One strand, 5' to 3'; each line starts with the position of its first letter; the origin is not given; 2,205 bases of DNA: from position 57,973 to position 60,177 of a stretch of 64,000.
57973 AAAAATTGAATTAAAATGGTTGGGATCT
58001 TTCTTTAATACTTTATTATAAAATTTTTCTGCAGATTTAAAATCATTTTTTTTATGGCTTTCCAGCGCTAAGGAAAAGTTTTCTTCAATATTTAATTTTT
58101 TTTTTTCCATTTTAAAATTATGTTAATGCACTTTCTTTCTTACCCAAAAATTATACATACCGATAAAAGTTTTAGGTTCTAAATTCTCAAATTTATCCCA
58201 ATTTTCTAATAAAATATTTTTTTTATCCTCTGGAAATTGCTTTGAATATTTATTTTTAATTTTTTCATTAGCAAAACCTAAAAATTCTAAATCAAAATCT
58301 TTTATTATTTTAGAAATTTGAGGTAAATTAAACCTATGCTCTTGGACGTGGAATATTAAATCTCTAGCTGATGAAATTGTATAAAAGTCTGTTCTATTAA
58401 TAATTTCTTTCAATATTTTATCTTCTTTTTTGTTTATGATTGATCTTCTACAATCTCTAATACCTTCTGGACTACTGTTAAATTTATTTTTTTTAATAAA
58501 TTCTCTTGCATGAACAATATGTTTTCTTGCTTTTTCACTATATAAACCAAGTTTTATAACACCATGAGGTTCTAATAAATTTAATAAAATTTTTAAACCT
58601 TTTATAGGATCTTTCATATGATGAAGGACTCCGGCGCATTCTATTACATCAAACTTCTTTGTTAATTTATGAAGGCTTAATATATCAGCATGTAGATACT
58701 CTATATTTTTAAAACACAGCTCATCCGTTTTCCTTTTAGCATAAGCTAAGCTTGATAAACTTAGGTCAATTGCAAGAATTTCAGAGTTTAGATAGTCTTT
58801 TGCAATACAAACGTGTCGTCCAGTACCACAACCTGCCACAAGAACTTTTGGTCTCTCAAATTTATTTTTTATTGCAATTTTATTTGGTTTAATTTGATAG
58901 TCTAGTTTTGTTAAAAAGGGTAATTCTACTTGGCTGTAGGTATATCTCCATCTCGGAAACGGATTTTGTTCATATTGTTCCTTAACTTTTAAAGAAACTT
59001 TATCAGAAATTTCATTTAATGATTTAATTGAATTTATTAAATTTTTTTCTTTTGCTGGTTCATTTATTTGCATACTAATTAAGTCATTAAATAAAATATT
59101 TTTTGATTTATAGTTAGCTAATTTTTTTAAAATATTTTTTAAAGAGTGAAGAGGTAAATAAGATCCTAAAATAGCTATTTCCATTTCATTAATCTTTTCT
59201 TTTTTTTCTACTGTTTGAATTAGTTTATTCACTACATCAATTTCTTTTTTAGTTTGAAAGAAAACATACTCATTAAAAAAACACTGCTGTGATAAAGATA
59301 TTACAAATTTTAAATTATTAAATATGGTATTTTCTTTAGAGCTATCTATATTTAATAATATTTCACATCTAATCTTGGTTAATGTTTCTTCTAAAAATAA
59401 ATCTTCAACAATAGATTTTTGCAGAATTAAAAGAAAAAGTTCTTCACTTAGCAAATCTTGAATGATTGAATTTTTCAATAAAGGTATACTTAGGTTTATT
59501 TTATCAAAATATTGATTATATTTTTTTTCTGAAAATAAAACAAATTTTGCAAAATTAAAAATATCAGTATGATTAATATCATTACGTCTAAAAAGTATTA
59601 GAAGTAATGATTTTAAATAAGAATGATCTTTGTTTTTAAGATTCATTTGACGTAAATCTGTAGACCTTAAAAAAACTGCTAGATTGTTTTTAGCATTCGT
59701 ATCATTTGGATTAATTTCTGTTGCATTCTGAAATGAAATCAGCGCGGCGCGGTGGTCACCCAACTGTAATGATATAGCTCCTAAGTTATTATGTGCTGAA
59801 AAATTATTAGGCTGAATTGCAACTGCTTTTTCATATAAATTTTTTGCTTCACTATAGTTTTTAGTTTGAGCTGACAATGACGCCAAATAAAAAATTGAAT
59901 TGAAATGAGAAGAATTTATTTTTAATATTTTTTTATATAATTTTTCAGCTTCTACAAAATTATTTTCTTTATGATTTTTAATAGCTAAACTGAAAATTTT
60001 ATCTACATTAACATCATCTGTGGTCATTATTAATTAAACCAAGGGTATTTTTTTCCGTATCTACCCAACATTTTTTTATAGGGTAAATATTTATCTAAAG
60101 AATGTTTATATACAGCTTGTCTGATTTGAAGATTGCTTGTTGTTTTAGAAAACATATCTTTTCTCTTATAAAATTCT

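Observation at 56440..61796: Three-gene TPR-sulfotransferase / TPR-methyltransferase / TPR-sulfotransferase cassette inside the conserved rho-mnmE junction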

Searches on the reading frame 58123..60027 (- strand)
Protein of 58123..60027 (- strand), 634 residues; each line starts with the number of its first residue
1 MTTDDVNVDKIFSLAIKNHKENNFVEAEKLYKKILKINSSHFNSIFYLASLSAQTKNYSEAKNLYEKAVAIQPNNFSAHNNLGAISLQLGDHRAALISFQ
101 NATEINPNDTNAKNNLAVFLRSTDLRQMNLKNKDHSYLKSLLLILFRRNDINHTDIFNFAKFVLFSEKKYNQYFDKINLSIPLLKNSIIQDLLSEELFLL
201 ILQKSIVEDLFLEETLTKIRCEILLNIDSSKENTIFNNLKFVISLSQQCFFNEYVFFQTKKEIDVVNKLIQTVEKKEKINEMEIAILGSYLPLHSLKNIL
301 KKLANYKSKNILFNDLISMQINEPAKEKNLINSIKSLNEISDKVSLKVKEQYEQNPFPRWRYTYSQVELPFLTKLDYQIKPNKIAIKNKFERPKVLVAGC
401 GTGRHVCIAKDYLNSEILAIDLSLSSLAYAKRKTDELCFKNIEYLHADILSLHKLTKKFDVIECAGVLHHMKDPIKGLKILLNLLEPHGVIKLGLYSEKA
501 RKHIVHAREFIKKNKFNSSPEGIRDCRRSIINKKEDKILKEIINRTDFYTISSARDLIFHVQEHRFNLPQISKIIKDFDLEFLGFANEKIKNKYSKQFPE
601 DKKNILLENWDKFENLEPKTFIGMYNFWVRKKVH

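Call 3: search_protein_families(library=pfam, proteins=[window:58123-60027:-], max_evalue=0.01)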
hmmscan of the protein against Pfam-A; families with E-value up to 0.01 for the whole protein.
window:58123-60027:- (634 aa): 27 families (the best 25 are shown)
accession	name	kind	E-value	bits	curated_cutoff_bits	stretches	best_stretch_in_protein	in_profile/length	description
PF13847.12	Methyltransf_31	-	1.2e-16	61.2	27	1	394-506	6-114/145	Methyltransferase domain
PF07719.23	TPR_2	-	5.5e-16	57.7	27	2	46-75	5-34/34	Tetratricopeptide repeat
PF00515.34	TPR_1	-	2.3e-15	56.1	27.8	1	78-109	3-34/34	Tetratricopeptide repeat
PF13649.12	Methyltransf_25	-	2.1e-14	54.4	27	1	395-489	1-97/97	Methyltransferase domain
PF08242.18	Methyltransf_12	-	2.6e-14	54.1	30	1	397-491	2-98/98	Methyltransferase domain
PF08241.18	Methyltransf_11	-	8.1e-14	52.5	21.2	1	398-491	3-93/95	Methyltransferase domain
PF13431.12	TPR_17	-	2.7e-12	46.4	24.4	1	64-96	1-33/34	Tetratricopeptide repeat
PF13181.12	TPR_8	-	4.1e-11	42.5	25.7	2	77-109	2-34/34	Tetratricopeptide repeat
PF14559.12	TPR_19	-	7.5e-10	39.4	25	1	20-80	3-62/68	Tetratricopeptide repeat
PF13414.12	TPR_11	-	1.2e-09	38.2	26.8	1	56-90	8-42/42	TPR repeat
PF13489.12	Methyltransf_23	-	2.6e-08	34.2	27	1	388-491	19-114/164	Methyltransferase domain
PF13428.12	TPR_14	-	1e-06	29.3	23.5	0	46-84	5-43/44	Tetratricopeptide repeat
PF23914.1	TPR_CcmH_CycH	-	1.1e-06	29.1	42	1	72-128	46-102/158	Cytochrome c-type biogenesis protein H TPR domain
PF13424.12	TPR_12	-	1.2e-06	29.1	30.1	1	47-105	8-74/77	Tetratricopeptide repeat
PF01209.24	Ubie_methyltran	-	3.1e-05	23.9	20.1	1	388-492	44-150/233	ubiE/COQ5 methyltransferase family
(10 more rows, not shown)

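Call 4: search_protein_families(library=ncbifam, proteins=[window:58123-60027:-], max_evalue=0.01)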
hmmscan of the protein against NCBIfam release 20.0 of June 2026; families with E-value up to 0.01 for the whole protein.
window:58123-60027:- (634 aa): 40 families (the best 25 are shown)
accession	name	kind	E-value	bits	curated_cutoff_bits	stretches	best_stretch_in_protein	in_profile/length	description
TIGR02917.1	PEP_TPR_lipo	equivalog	9.2e-15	53.6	312.2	1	19-122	476-579/899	XrtA/PEP-CTERM system TPR-repeat protein PrsT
NF040959.1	MamA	equivalog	1.2e-14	54.2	200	1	3-124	66-187/204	magnetosome protein MamA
TIGR01983.1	UbiG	equivalog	1.7e-11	43.9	102.95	1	378-493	40-151/228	bifunctional 2-polyprenyl-6-hydroxyphenol methylase/3-demethylubiquinol 3-O-methyltransferase UbiG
TIGR02072.1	BioC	equivalog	4.8e-11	42.9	184.95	1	387-497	30-136/244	malonyl-ACP O-methyltransferase BioC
TIGR02552.1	LcrH_SycD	equivalog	4.3e-10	39.4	104.8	1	4-111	14-121/136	SycD/LcrH family type III secretion system chaperone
TIGR02521.1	type_IV_pilW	equivalog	1.7e-09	37.6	154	1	61-122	50-111/234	type IV pilus biogenesis/stability protein PilW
NF033920.0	C39_PA2778_fam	equivalog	5.8e-08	32.5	150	2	17-107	165-255/255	PA2778 family cysteine peptidase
NF011650.0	PRK15068.1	equivalog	6.8e-08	31.7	209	1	372-493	102-225/324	tRNA 5-methoxyuridine(34)/uridine 5-oxyacetic acid(34) synthase CmoB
TIGR04290.1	meth_Rta_06860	hypoth_equivalog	1.5e-07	31.1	300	1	386-483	44-140/226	TIGR04290 family methyltransferase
TIGR01934.1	MenG_MenH_UbiE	subfamily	1.7e-07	30.8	158.35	1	389-493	37-141/223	ubiquinone/menaquinone biosynthesis methyltransferase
TIGR00452.1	TIGR00452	equivalog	2e-07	30.1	275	1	377-491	102-217/316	tRNA 5-methoxyuridine(34)/uridine 5-oxyacetic acid(34) synthase CmoB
NF001244.0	PRK00216.1-5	equivalog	6.2e-07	29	216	1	388-492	45-152/236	bifunctional demethylmenaquinone methyltransferase/2-methoxy-6-polyprenyl-1,4-benzoquinol methylase UbiE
NF002725.1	PRK02603.1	equivalog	6.6e-07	29.5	143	1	29-125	20-121/173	photosystem I assembly protein Ycf3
NF001080.0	PRK00121.2-2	equivalog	1.5e-06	27.6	132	1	386-461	38-117/224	tRNA (guanosine(46)-N7)-methyltransferase TrmB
NF033762.1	social_mot_Tgl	equivalog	1.7e-06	27.5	225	1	25-121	83-181/252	social motility TPR repeat lipoprotein Tgl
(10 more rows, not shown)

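Call 8: find_homologous_proteins(query=window:58123-60027:-)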
Query window:58123-60027:- (634 aa): 3866 proteins with E <= 0.001 among 8000 candidates; the best 120 are listed.
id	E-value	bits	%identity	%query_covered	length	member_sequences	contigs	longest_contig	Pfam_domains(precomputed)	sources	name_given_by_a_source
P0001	0.0e+0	1375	100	100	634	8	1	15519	PF13489.13,PF13431.13,PF23914.2,PF13414.13,PF13428.13,PF08241.19,PF13847.13,PF14559.13,PF13649.13,PF00515.35,PF13424.13,PF13181.13,PF08242.19,PF07719.24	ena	-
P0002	0.0e+0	1199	86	100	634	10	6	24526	PF13489.13,PF14853.13,PF13431.13,PF23914.2,PF02353.27,PF13414.13,PF13428.13,PF08241.19,PF13374.13,PF13847.13,PF14559.13,PF13649.13,PF00515.35,PF12895.14,PF13424.13,PF13181.13,PF01209.25,PF08242.19,PF07719.24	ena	-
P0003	0.0e+0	1066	77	100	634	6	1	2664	PF13489.13,PF13431.13,PF13414.13,PF01739.25,PF08241.19,PF13847.13,PF14559.13,PF13649.13,PF00515.35,PF13424.13,PF13181.13,PF08242.19,PF07719.24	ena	-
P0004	0.0e+0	1064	77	100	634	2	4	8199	PF13489.13,PF13431.13,PF13414.13,PF08241.19,PF13374.13,PF13847.13,PF14559.13,PF13649.13,PF00515.35,PF12895.14,PF13424.13,PF13432.13,PF13181.13,PF08242.19,PF07719.24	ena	-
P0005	0.0e+0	1048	74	100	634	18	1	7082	PF13489.13,PF13431.13,PF02353.27,PF13414.13,PF01739.25,PF08241.19,PF13374.13,PF13847.13,PF14559.13,PF13649.13,PF00515.35,PF12895.14,PF13424.13,PF13432.13,PF13181.13,PF08242.19,PF07719.24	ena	-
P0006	0.0e+0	1040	74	100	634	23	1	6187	PF13489.13,PF13431.13,PF02353.27,PF13414.13,PF08241.19,PF13374.13,PF13847.13,PF14559.13,PF13649.13,PF00515.35,PF12895.14,PF13424.13,PF13181.13,PF08242.19,PF07719.24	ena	-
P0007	0.0e+0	1011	74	100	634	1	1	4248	PF13489.13,PF13431.13,PF02353.27,PF13414.13,PF13428.13,PF08241.19,PF13847.13,PF14559.13,PF13649.13,PF00515.35,PF12895.14,PF13424.13,PF13432.13,PF13181.13,PF08242.19,PF07719.24,PF13174.13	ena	-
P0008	1.3e-292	990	73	100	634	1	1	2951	PF13489.13,PF13431.13,PF23914.2,PF02353.27,PF13414.13,PF13428.13,PF08241.19,PF13374.13,PF13847.13,PF14559.13,PF13649.13,PF00515.35,PF12895.14,PF13424.13,PF13432.13,PF13181.13,PF01209.25,PF08242.19,PF07719.24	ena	-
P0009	1.7e-289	980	72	100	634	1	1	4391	PF13489.13,PF13431.13,PF13414.13,PF13428.13,PF08241.19,PF13847.13,PF14559.13,PF13649.13,PF00515.35,PF12895.14,PF13432.13,PF13181.13,PF01209.25,PF08242.19,PF07719.24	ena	-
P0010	2.6e-262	890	66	100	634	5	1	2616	PF13489.13,PF08003.18,PF13431.13,PF02353.27,PF13414.13,PF08241.19,PF25064.2,PF13847.13,PF14559.13,PF13649.13,PF02390.24,PF00515.35,PF13424.13,PF13181.13,PF08242.19,PF07719.24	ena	-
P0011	6.2e-262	889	65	100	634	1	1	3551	PF13489.13,PF08003.18,PF13431.13,PF23914.2,PF02353.27,PF13414.13,PF13428.13,PF08241.19,PF13374.13,PF13847.13,PF14559.13,PF24575.2,PF13649.13,PF00515.35,PF13424.13,PF13432.13,PF13181.13,PF01209.25,PF08242.19,PF07719.24,PF13174.13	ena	-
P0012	3.2e-255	867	64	100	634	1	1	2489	PF13489.13,PF13431.13,PF02353.27,PF13414.13,PF08241.19,PF13847.13,PF14559.13,PF24575.2,PF13649.13,PF00515.35,PF13424.13,PF13181.13,PF01209.25,PF08242.19,PF07719.24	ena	-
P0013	9.2e-248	842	61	100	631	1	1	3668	PF13489.13,PF13431.13,PF13414.13,PF08241.19,PF13847.13,PF14559.13,PF13649.13,PF00515.35,PF13424.13,PF13181.13,PF01209.25,PF08242.19,PF07719.24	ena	-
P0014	1.3e-244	831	61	100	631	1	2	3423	PF13489.13,PF13431.13,PF13414.13,PF08241.19,PF13847.13,PF13649.13,PF00515.35,PF13424.13,PF13181.13,PF01209.25,PF08242.19,PF07719.24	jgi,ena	-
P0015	1.4e-244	831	61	100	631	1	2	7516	PF13489.13,PF13431.13,PF13414.13,PF08241.19,PF13847.13,PF13649.13,PF00515.35,PF13424.13,PF13181.13,PF01209.25,PF08242.19,PF07719.24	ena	-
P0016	1.4e-244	831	59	95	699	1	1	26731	PF13489.13,PF02353.27,PF13414.13,PF08241.19,PF13374.13,PF13847.13,PF24575.2,PF00515.35,PF13424.13,PF13429.13,PF01209.25,PF07719.24,PF13174.13,PF20308.5,PF25063.1,PF13431.13,PF23914.2,PF13176.13,PF13428.13,PF25064.2,PF14559.13,PF13371.13,PF13649.13,PF12895.14,PF21033.5,PF13432.13,PF13181.13,PF08242.1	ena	-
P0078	5.4e-215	734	50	98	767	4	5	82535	PF13489.13,PF02353.27,PF13414.13,PF12569.15,PF08241.19,PF13374.13,PF13847.13,PF24575.2,PF25068.3,PF00515.35,PF13424.13,PF13429.13,PF01209.25,PF07719.24,PF13174.13,PF20308.5,PF25063.1,PF08003.18,PF13431.13,PF23914.2,PF13176.13,PF13428.13,PF25064.2,PF14559.13,PF13371.13,PF13649.13,PF12895.14,PF21033.5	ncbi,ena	-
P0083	4.8e-213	727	51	98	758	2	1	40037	PF13489.13,PF13414.13,PF08241.19,PF13374.13,PF13847.13,PF24575.2,PF02259.30,PF00515.35,PF13424.13,PF01209.25,PF07719.24,PF13174.13,PF25063.1,PF13431.13,PF23914.2,PF13176.13,PF13428.13,PF25064.2,PF14559.13,PF13371.13,PF13649.13,PF12895.14,PF21033.5,PF13432.13,PF13181.13,PF08242.19,PF10373.16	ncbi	-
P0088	2.0e-212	725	50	99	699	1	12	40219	PF13489.13,PF13414.13,PF08241.19,PF13374.13,PF13847.13,PF24575.2,PF00515.35,PF13424.13,PF01209.25,PF07719.24,PF13174.13,PF25063.1,PF13431.13,PF23914.2,PF13176.13,PF24885.2,PF13428.13,PF14559.13,PF13371.13,PF13649.13,PF12895.14,PF21033.5,PF13432.13,PF13181.13,PF08242.19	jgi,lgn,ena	-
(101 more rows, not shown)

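Call 11: find_encoding_contigs(protein=P0078, flank=10000, max_places=4)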
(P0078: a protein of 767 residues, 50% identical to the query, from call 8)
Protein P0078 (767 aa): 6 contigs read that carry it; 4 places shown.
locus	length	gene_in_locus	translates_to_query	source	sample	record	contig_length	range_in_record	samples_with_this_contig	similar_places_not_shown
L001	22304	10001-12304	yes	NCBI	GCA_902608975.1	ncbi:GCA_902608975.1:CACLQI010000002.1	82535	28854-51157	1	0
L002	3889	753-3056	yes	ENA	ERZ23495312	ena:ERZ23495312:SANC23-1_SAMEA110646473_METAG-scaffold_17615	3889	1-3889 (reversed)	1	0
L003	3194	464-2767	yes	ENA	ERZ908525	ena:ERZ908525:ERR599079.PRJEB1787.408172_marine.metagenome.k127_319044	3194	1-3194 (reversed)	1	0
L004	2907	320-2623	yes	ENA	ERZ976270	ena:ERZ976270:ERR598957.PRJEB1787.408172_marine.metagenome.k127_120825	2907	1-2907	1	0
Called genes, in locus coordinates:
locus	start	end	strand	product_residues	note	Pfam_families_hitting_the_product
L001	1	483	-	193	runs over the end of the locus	-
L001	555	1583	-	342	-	PF00106:adh_short (weak), PF01073:3Beta_HSD, PF01370:Epimerase, PF02719:Polysacc_synt_2, PF04321:RmlD_sub_bind, PF07993:NAD_binding_4 (weak), PF16363:GDP_Man_Dehyd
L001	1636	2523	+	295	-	PF00535:Glycos_transf_2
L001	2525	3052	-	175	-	PF00156:Pribosyltran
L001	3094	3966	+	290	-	PF01048:PNP_UDP_1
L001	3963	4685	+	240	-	PF01551:Peptidase_M23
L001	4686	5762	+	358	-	PF01008:IF-2B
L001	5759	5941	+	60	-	-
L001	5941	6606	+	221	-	PF00596:Aldolase_II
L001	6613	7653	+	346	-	PF02675:AdoMet_dc, PF17284:Spermine_synt_N (weak), PF01564:Spermine_synth, PF03602:Cons_hypoth95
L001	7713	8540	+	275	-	PF00497:SBP_bac_3, PF10613:Lig_chan-Glu_bd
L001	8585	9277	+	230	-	PF00528:BPD_transp_1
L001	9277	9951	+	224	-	PF00528:BPD_transp_1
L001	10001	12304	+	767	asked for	PF13424:TPR_12, PF00515:TPR_1, PF13414:TPR_11, PF13424:TPR_12, PF00515:TPR_1, PF13181:TPR_8, PF13414:TPR_11, PF13424:TPR_12, +45 more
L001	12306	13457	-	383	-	PF01321:Creatinase_N, PF00557:Peptidase_M24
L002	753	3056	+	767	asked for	PF13424:TPR_12, PF00515:TPR_1, PF13414:TPR_11, PF13424:TPR_12, PF00515:TPR_1, PF13181:TPR_8, PF13414:TPR_11, PF13424:TPR_12, +45 more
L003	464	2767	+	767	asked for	PF13424:TPR_12, PF00515:TPR_1, PF13414:TPR_11, PF13424:TPR_12, PF00515:TPR_1, PF13181:TPR_8, PF13414:TPR_11, PF13424:TPR_12, +45 more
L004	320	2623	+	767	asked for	PF13424:TPR_12, PF00515:TPR_1, PF13414:TPR_11, PF13424:TPR_12, PF00515:TPR_1, PF13181:TPR_8, PF13414:TPR_11, PF13424:TPR_12, +45 more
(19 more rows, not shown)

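Call 13: find_encoding_contigs(protein=P0002, flank=10000, max_places=5)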
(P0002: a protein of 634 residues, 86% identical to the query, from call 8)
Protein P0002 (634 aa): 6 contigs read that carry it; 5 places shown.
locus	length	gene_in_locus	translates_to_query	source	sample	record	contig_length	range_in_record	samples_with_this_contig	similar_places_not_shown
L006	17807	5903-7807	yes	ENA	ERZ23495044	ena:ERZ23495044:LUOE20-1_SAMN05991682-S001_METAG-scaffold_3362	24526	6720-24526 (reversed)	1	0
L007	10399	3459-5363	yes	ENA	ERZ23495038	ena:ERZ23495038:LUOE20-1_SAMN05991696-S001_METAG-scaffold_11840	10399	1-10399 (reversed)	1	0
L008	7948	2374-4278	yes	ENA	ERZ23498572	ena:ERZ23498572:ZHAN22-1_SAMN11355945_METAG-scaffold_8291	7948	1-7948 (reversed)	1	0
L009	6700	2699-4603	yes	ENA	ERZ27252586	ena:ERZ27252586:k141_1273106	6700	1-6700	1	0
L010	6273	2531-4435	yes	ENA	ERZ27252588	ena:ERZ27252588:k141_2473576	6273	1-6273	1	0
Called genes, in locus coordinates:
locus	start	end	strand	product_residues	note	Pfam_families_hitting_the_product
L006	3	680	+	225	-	?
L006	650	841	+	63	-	-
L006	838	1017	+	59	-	-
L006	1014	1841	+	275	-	PF05721:PhyH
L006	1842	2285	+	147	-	PF03653:UPF0093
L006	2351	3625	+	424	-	PF07498:Rho_N, PF07497:Rho_RNA_bind, PF00006:ATP-synt_ab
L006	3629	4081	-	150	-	PF01035:DNA_binding_1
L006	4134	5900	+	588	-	PF00515:TPR_1, PF13414:TPR_11, PF00515:TPR_1, PF13414:TPR_11, PF00515:TPR_1, PF13181:TPR_8, PF13424:TPR_12, PF13414:TPR_11, +22 more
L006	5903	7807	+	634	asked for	PF12895:ANAPC3 (weak), PF13414:TPR_11 (weak), PF00515:TPR_1 (weak), PF13489:Methyltransf_23, PF08241:Methyltransf_11, PF08242:Methyltransf_12, PF13649:Methyltransf_25, PF13847:Methyltransf_31, +11 more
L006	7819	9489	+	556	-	PF00515:TPR_1 (weak), PF23914:TPR_CcmH_CycH (weak), PF00515:TPR_1 (weak), PF13431:TPR_17 (weak), PF13414:TPR_11, PF13424:TPR_12, PF00515:TPR_1 (weak), PF13469:Sulfotransfer_3, +11 more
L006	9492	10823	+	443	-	PF10396:TrmE_N, PF12631:MnmE_helical, PF01926:MMR_HSR1, PF02421:FeoB_N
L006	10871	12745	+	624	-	PF01134:GIDA, PF07992:Pyr_redox_2 (faint), PF21680:GIDA_C_1st, PF13932:SAM_GIDA_C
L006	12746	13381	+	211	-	PF02527:GidB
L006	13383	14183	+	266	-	PF00142:Fer4_NifH (weak), PF01656:CbiA, PF02374:ArsA_ATPase (weak), PF06564:CBP_BcsQ, PF09140:MipZ (weak), PF10609:ParA, PF13614:AAA_31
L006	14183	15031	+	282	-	PF02195:ParB_N, PF17762:HTH_ParB, PF23552:ParB_C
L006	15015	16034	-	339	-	-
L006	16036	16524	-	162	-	-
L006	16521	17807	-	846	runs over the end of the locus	PF00133:tRNA-synt_1, PF01406:tRNA-synt_1e (faint), PF09334:tRNA-synt_1g, PF13603:tRNA-synt_1_2, PF00133:tRNA-synt_1, PF09334:tRNA-synt_1g (weak), PF08264:Anticodon_1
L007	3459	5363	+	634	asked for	PF12895:ANAPC3 (weak), PF13414:TPR_11 (weak), PF00515:TPR_1 (weak), PF13489:Methyltransf_23, PF08241:Methyltransf_11, PF08242:Methyltransf_12, PF13649:Methyltransf_25, PF13847:Methyltransf_31, +11 more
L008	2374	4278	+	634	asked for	PF12895:ANAPC3 (weak), PF13414:TPR_11 (weak), PF00515:TPR_1 (weak), PF13489:Methyltransf_23, PF08241:Methyltransf_11, PF08242:Methyltransf_12, PF13649:Methyltransf_25, PF13847:Methyltransf_31, +11 more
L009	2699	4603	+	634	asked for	PF12895:ANAPC3 (weak), PF13414:TPR_11 (weak), PF00515:TPR_1 (weak), PF13489:Methyltransf_23, PF08241:Methyltransf_11, PF08242:Methyltransf_12, PF13649:Methyltransf_25, PF13847:Methyltransf_31, +11 more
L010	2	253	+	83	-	?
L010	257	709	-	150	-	PF01035:DNA_binding_1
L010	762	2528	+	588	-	PF00515:TPR_1, PF13414:TPR_11, PF00515:TPR_1, PF13414:TPR_11, PF00515:TPR_1, PF13181:TPR_8, PF13424:TPR_12, PF13414:TPR_11, +22 more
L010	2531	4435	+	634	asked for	PF12895:ANAPC3 (weak), PF13414:TPR_11 (weak), PF00515:TPR_1 (weak), PF13489:Methyltransf_23, PF08241:Methyltransf_11, PF08242:Methyltransf_12, PF13649:Methyltransf_25, PF13847:Methyltransf_31, +11 more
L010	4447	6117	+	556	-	PF00515:TPR_1 (weak), PF23914:TPR_CcmH_CycH (weak), PF00515:TPR_1 (weak), PF13431:TPR_17 (weak), PF13414:TPR_11, PF13424:TPR_12, PF00515:TPR_1 (weak), PF13469:Sulfotransfer_3, +11 more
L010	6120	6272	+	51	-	?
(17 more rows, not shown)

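Call 14: find_encoding_contigs(protein=P0016, flank=10000, max_places=3)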
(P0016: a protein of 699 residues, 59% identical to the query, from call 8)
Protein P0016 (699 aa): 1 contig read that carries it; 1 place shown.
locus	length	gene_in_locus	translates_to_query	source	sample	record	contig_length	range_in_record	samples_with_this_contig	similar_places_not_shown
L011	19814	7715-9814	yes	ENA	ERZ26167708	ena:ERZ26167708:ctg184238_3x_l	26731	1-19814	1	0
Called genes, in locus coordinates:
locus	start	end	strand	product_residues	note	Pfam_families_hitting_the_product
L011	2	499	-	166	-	?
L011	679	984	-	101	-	PF01121:CoaE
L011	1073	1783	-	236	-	PF08501:Shikimate_dh_N, PF01488:Shikimate_DH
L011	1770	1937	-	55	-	PF08501:Shikimate_dh_N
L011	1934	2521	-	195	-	PF02545:Maf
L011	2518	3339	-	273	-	PF03618:Kinase-PPPase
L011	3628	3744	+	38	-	PF01208:URO-D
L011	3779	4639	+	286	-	PF01208:URO-D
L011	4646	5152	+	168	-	PF00762:Ferrochelatase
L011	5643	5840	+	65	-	-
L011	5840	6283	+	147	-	PF03653:UPF0093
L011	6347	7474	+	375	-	PF07498:Rho_N, PF07497:Rho_RNA_bind, PF00006:ATP-synt_ab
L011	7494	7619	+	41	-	-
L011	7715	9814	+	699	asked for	PF14559:TPR_19, PF00515:TPR_1, PF13414:TPR_11, PF13424:TPR_12, PF00515:TPR_1, PF07719:TPR_2, PF13424:TPR_12, PF13414:TPR_11, +33 more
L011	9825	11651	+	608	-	PF14559:TPR_19, PF14559:TPR_19, PF00515:TPR_1, PF13414:TPR_11, PF00515:TPR_1, PF13414:TPR_11, PF00515:TPR_1, PF13424:TPR_12, +40 more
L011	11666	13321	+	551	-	PF14559:TPR_19 (weak), PF21033:RMD1-3 (weak), PF00515:TPR_1, PF07719:TPR_2 (weak), PF13181:TPR_8 (weak), PF00515:TPR_1, PF13424:TPR_12, PF13469:Sulfotransfer_3, +24 more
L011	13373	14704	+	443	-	PF10396:TrmE_N, PF12631:MnmE_helical, PF00350:Dynamin_N (faint), PF01926:MMR_HSR1, PF02421:FeoB_N (weak)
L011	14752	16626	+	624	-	PF01134:GIDA, PF07992:Pyr_redox_2 (weak), PF21680:GIDA_C_1st, PF13932:SAM_GIDA_C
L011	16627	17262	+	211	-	PF02527:GidB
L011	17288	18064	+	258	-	PF00142:Fer4_NifH (weak), PF01656:CbiA, PF02374:ArsA_ATPase, PF06564:CBP_BcsQ (weak), PF09140:MipZ (weak), PF10609:ParA, PF13614:AAA_31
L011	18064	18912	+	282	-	PF02195:ParB_N, PF17762:HTH_ParB, PF23552:ParB_C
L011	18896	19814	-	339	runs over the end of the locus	-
